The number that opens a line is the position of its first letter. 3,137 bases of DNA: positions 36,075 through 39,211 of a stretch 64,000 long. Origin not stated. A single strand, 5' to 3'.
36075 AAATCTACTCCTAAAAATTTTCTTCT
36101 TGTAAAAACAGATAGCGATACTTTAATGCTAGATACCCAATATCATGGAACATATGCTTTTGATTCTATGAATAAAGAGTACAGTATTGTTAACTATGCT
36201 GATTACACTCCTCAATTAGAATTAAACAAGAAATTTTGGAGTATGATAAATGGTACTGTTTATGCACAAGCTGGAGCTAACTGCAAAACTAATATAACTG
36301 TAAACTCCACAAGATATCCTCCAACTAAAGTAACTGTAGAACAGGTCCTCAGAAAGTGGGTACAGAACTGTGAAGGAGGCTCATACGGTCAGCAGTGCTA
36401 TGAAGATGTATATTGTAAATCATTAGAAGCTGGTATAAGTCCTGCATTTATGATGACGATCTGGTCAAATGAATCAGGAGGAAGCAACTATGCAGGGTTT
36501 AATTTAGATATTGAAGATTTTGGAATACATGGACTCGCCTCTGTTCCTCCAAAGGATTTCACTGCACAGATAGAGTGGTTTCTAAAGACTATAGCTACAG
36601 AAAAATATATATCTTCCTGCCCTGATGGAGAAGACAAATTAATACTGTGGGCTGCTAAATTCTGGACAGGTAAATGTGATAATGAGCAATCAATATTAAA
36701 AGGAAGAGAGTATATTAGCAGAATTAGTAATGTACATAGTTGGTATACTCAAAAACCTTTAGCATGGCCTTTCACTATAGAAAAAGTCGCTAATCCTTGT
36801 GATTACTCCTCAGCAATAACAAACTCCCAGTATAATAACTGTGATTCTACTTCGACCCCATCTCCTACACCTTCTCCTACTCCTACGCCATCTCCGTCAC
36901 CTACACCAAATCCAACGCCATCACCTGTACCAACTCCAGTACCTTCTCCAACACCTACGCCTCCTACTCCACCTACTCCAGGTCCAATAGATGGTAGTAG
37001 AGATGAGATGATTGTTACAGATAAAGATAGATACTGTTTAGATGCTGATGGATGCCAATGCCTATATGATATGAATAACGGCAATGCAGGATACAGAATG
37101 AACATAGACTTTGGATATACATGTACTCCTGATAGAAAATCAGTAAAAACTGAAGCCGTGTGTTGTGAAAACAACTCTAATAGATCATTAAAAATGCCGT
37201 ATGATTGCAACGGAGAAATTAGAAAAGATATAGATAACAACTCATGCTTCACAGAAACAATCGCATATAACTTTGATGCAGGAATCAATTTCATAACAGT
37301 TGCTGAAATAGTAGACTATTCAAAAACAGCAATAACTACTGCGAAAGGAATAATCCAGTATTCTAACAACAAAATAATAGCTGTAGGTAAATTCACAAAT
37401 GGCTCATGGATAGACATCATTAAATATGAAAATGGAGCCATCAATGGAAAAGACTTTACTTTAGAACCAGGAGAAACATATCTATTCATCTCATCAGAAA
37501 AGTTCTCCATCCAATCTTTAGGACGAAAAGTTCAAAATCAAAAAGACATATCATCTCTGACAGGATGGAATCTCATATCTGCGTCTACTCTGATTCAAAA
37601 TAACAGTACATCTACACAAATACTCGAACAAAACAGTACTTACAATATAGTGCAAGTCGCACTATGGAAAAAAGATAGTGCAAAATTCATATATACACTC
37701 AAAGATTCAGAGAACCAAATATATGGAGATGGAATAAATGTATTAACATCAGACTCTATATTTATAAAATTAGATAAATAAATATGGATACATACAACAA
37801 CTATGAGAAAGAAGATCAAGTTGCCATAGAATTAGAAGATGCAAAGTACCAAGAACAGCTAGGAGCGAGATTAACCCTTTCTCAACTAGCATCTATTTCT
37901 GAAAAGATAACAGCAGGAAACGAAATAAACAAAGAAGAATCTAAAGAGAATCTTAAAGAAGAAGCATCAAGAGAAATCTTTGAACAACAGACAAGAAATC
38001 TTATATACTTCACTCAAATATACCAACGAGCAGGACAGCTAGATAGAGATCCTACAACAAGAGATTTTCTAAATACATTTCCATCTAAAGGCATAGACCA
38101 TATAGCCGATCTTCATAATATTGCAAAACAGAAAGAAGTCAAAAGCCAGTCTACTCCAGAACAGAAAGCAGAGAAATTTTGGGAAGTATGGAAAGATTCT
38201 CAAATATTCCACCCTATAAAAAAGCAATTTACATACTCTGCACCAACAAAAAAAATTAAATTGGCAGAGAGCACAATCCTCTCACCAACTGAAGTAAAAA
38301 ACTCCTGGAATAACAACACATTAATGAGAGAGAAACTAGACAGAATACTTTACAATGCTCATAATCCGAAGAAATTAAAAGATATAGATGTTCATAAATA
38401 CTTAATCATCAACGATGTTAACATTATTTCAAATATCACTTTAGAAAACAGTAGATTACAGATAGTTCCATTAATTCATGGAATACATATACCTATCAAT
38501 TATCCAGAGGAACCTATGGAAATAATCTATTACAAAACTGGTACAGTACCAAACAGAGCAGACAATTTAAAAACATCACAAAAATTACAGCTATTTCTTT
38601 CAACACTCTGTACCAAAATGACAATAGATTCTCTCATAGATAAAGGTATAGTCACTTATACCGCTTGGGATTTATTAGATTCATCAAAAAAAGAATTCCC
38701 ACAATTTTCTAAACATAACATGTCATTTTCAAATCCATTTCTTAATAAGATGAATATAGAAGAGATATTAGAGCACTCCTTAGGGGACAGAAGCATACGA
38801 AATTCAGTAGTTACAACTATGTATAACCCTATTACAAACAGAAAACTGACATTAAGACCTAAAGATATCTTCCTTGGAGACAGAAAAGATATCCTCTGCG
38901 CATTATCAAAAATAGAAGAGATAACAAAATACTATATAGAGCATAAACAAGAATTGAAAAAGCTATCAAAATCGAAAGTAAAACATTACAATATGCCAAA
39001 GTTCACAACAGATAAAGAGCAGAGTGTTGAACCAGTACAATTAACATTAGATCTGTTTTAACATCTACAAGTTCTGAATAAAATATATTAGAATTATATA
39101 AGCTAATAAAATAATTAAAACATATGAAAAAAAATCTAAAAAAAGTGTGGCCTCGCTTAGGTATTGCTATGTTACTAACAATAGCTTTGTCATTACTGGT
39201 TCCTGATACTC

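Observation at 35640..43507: Locus of two paralogous giant secreted proteins sharing an apparently undescribed repeated 6-Cys module, flanking a cytoplasmic unknown, with GH73-like and CapA-like neighbours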

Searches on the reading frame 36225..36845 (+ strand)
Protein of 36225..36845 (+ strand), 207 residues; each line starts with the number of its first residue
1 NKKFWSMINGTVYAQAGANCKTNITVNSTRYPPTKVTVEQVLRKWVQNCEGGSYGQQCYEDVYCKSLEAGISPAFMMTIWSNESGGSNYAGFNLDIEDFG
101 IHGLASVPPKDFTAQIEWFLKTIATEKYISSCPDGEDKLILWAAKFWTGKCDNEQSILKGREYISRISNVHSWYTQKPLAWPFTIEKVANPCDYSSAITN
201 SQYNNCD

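Call 26: search_solved_structures(query=A4, max_evalue=10, show_alignments=2)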
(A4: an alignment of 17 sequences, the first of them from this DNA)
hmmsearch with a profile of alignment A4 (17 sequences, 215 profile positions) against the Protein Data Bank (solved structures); distinct sequences matched with E-value up to 10: 0.
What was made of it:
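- On GH73 (CAZy) / Pfam PF01832 Glucosaminidase: par1 cassette: The profile finds nothing in PDB by sequence (call 26).
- Its profile finds nothing in PDB by sequence (call 26).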

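Call 29: search_protein_families(library=pfam, alignment_id=A4, max_evalue=1)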
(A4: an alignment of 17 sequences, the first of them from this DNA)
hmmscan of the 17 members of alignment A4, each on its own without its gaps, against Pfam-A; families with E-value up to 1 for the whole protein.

A. member 1, seq(207 aa): 0 families

B. families by the number of members that match (of 17 scanned): 3 families
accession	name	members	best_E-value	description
PF01464.25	SLT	4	0.013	Transglycosylase SLT domain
PF07860.16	CCD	1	0.033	WisP family C-Terminal Region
PF22502.1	SEN2-like_N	1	0.31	tRNA-intron endonuclease SEN2-like, N-terminal domain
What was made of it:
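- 36225..36845 (+): Par1 GH73-like glucosaminidase cassette (aa 196-402), all-helical, with 8 invariant Cys. Candidate catalytic Glu278 at nt 36471-36473. No Pfam hit for par1 itself; weak SLT hits in 4 of 17 homologs (call 29).
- Its only sequence hits are weak SLT matches in 4 of 17 homologs (call 29).
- Tried and rejected: SLT (GH23) was considered for par1's cassette (call 29).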

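Call 68: find_related_loci(query=A4, collection=genome_contigs, flank=8000)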
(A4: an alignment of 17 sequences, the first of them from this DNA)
Query A4 (207 aa) in genome_contigs; peptide patterns used: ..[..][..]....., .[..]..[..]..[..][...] (x = any residue, [..] = any of these).
29 stretches matched a pattern; 24 encode a relative of the query (tblastn E <= 1e-3); 24 distinct loci.
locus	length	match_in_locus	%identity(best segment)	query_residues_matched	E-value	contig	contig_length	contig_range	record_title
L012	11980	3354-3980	60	1-207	1e-85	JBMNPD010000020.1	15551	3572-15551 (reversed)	MAG: Candidatus Dojkabacteria bacterium isolate SBF912SR1HQ0033 scaffold_11894_c1, whole genome shotgun sequence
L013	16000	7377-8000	56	3-207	8e-80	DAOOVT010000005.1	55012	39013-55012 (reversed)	MAG TPA_asm: Candidatus Dojkabacteria bacterium isolate AMR_MDS_2434 NODE_363_length_55012_cov_21.153939, whole genome s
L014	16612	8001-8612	52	3-206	2e-69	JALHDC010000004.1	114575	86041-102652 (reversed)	MAG: bacterium isolate 1-no_shock_S1_027 scaffold_110, whole genome shotgun sequence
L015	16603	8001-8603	51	3-206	2e-68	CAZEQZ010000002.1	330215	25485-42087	MAG TPA_asm: uncultured Candidatus Saccharibacteria bacterium isolate SRP241326_co3_95 genome assembly, contig: NODE_16_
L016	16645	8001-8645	48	2-206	7e-66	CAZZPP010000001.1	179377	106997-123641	MAG TPA_asm: uncultured Candidatus Saccharibacteria bacterium isolate binchicken_co22_222 genome assembly, contig: NODE_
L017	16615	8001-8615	48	12-206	7e-64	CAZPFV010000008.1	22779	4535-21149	MAG TPA_asm: uncultured Candidatus Saccharibacteria bacterium isolate binchicken_co45_679 genome assembly, contig: NODE_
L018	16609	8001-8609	50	3-206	3e-63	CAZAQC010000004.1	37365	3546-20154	MAG TPA_asm: uncultured Candidatus Saccharibacteria bacterium isolate SRP294416_co1_729 genome assembly, contig: NODE_18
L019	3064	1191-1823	46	2-206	1e-62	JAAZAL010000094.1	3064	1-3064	MAG: Candidatus Dojkabacteria bacterium isolate AS06rmzACSIP_421 591679_AS06, whole genome shotgun sequence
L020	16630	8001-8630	49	7-206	4e-62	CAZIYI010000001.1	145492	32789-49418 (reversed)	MAG TPA_asm: uncultured Candidatus Saccharibacteria bacterium isolate binchicken_co39_587 genome assembly, contig: NODE_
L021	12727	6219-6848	49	7-206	4e-62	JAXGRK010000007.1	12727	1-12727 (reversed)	MAG: Candidatus Dojkabacteria bacterium isolate AnMBR.bin348 bin348_7, whole genome shotgun sequence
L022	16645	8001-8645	46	3-207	1e-60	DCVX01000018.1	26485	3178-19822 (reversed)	MAG TPA_asm: Candidatus Dojkabacteria bacterium UBA2177 UBA2177_contig_4563, whole genome shotgun sequence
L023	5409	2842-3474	45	2-206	8e-60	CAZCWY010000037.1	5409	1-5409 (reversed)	MAG TPA_asm: uncultured Candidatus Saccharibacteria bacterium isolate SRP294416_co1_378 genome assembly, contig: NODE_36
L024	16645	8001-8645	44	3-207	1e-58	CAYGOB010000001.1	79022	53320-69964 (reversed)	MAG TPA_asm: uncultured Candidatus Saccharibacteria bacterium isolate ERP113451_co4_79 genome assembly, contig: NODE_52_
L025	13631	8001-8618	46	3-206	3e-58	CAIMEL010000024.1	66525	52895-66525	uncultured bacterium isolate LaPlata_bin-3090 genome assembly, contig: bin-3090:24/25, whole genome shotgun sequence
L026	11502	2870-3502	45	3-206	1e-57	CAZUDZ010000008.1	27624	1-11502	MAG TPA_asm: uncultured Candidatus Saccharibacteria bacterium isolate binchicken_co39_491 genome assembly, contig: NODE_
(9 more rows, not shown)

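Call 85: find_related_loci(query=A4, collection=viral_contigs, flank=5000)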
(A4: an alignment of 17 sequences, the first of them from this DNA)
Query A4 (207 aa) in viral_contigs; peptide patterns used: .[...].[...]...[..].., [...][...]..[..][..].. (x = any residue, [..] = any of these).
32 stretches matched a pattern, but none encodes a relative of the query by tblastn (E <= 1e-3).

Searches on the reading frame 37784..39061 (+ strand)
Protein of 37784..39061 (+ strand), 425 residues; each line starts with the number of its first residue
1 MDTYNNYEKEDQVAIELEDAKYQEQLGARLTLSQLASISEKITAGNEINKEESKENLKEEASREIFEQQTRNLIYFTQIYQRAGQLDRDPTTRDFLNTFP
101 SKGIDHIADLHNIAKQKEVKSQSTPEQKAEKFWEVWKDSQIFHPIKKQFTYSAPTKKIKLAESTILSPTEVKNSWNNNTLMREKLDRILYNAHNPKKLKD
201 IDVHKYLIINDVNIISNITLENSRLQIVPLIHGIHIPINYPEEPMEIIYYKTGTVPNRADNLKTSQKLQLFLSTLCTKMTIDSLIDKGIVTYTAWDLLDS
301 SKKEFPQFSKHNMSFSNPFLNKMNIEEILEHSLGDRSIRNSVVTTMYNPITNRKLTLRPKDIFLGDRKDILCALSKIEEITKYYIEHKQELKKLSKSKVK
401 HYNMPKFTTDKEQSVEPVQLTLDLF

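Call 3: search_protein_families(library=pfam, proteins=[window:37784-39061:+], max_evalue=1)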
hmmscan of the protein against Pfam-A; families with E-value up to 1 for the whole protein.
window:37784-39061:+ (425 aa): 1 family
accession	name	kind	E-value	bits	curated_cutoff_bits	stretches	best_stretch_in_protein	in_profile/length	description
PF21539.2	Med15_C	-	0.068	14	23.9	1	215-286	32-102/110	ARC105/Med15 mediator subunit C-terminal domain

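Call 6: search_protein_families(library=ncbifam, proteins=[window:37784-39061:+], max_evalue=0.1)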
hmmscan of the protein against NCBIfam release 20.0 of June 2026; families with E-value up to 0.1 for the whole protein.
window:37784-39061:+ (425 aa): 0 families

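Call 23: find_homologous_proteins(query=window:37784-39061:+, max_evalue=0.001)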
Query window:37784-39061:+ (425 aa): 1 proteins with E <= 0.001 among 6524 candidates.
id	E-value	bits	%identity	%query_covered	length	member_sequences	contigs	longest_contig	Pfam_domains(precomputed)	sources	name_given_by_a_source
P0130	7.2e-278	939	100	100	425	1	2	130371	-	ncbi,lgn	-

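Call 73: search_protein_families(library=pfam, alignment_id=A9, max_evalue=1)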
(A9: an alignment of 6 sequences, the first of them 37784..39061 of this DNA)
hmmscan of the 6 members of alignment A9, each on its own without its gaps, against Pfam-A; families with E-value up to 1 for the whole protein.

A. member 1, window:37784-39061:+ (425 aa): 1 family
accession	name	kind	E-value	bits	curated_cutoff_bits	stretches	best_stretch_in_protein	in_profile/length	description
PF21539.2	Med15_C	-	0.068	14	23.9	1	215-286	32-102/110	ARC105/Med15 mediator subunit C-terminal domain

B. families by the number of members that match (of 6 scanned): 6 families
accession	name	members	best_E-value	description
PF12705.13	PDDEXK_1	3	0.0075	PD-(D/E)XK nuclease superfamily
PF09092.17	Lyase_N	1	0.0083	Lyase, N terminal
PF12229.13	PG_binding_4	1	0.012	Putative peptidoglycan binding domain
PF21539.2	Med15_C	1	0.068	ARC105/Med15 mediator subunit C-terminal domain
PF10926.14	DUF2800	1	0.071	Protein of unknown function (DUF2800)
PF19355.4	DUF5932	1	0.095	Family of unknown function (DUF5932)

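Call 74: search_solved_structures(query=A9, max_evalue=10, show_alignments=3)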
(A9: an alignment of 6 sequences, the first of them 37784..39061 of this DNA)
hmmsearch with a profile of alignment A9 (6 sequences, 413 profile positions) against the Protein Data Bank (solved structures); distinct sequences matched with E-value up to 10: 7.
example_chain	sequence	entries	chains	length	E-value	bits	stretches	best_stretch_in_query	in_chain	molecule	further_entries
8gtn_A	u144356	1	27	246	0.012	17.5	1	99-159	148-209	Isoform 4 of Gasdermin-B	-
7wjq_B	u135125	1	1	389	0.015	17.3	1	99-160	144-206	Isoform 2 of Gasdermin-B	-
8gtk_A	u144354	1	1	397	0.019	16.9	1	99-159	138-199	GSDMB isoform-1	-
8gtj_A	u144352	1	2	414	0.022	16.6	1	99-159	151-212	Isoform 4 of Gasdermin-B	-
8efp_C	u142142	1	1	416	0.024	16.5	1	99-159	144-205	Gasdermin-B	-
21am_D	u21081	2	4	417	0.024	16.5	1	99-159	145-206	Gasdermin-B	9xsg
8et1_A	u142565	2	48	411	0.025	16.5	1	99-158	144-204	Isoform 1 of Gasdermin-B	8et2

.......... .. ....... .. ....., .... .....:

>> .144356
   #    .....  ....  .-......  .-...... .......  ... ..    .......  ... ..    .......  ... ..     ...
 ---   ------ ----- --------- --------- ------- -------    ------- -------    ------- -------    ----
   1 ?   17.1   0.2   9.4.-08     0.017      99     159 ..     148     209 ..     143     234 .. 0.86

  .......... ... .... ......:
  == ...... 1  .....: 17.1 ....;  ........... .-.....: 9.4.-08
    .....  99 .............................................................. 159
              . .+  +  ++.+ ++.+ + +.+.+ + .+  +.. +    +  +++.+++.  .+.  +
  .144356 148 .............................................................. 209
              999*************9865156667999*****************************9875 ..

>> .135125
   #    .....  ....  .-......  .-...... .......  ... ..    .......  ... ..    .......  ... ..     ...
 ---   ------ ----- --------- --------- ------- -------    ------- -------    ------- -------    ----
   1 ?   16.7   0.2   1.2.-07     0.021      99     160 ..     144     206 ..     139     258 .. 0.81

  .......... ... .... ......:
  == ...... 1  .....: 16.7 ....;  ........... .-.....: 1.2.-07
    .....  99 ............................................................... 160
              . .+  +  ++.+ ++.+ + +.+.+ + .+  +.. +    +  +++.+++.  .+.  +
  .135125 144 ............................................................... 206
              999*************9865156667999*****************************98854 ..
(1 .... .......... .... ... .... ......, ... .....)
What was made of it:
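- Tried and rejected: Profile hits of the 425-aa family to Gasdermin-B (E about 0.01-0.03 over 60 residues, call 74) were rejected as chance.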

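Call 86: search_protein_families(library=phrogs, alignment_id=A9, max_evalue=0.1)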
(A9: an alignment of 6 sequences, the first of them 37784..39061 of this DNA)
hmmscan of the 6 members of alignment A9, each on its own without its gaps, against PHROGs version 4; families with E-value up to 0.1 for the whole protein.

A. member 1, window:37784-39061:+ (425 aa): 0 families

B. families by the number of members that match (of 6 scanned): 5 families
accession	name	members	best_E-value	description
phrog_69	-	2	5.1e-07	exonuclease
phrog_32280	-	1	0.012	-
phrog_19858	-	1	0.023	-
phrog_20636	-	1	0.028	-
phrog_32875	-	1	0.048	-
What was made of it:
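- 37784..39061 (+): 425-aa cytoplasmic protein: degenerate PD-(D/E)xK (RecB/Cas4-type) nuclease homolog. Not part of the surface module. PDDEXK_1 in 3 of 6 members, E 0.0075 (call 73). phrog_69 exonuclease in 2 of 6, E 5e-7 (call 86).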

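Call 87: search_protein_families(library=ncbifam, alignment_id=A9, max_evalue=0.1)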
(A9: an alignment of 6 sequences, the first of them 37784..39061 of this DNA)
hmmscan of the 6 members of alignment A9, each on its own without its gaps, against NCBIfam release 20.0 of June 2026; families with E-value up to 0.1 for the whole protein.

A. member 1, window:37784-39061:+ (425 aa): 0 families

B. families by the number of members that match (of 6 scanned): 2 families
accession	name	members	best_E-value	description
NF008223.0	PRK10993.1-3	1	0.0047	omptin family outer membrane protease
TIGR02784.1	addA_alphas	1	0.02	double-strand break repair helicase AddA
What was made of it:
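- On PD-(D/E)xK nuclease superfamily: 425-aa protein: Homology to the superfamily rests on the orthologs' hits (calls 73, 86, 87).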
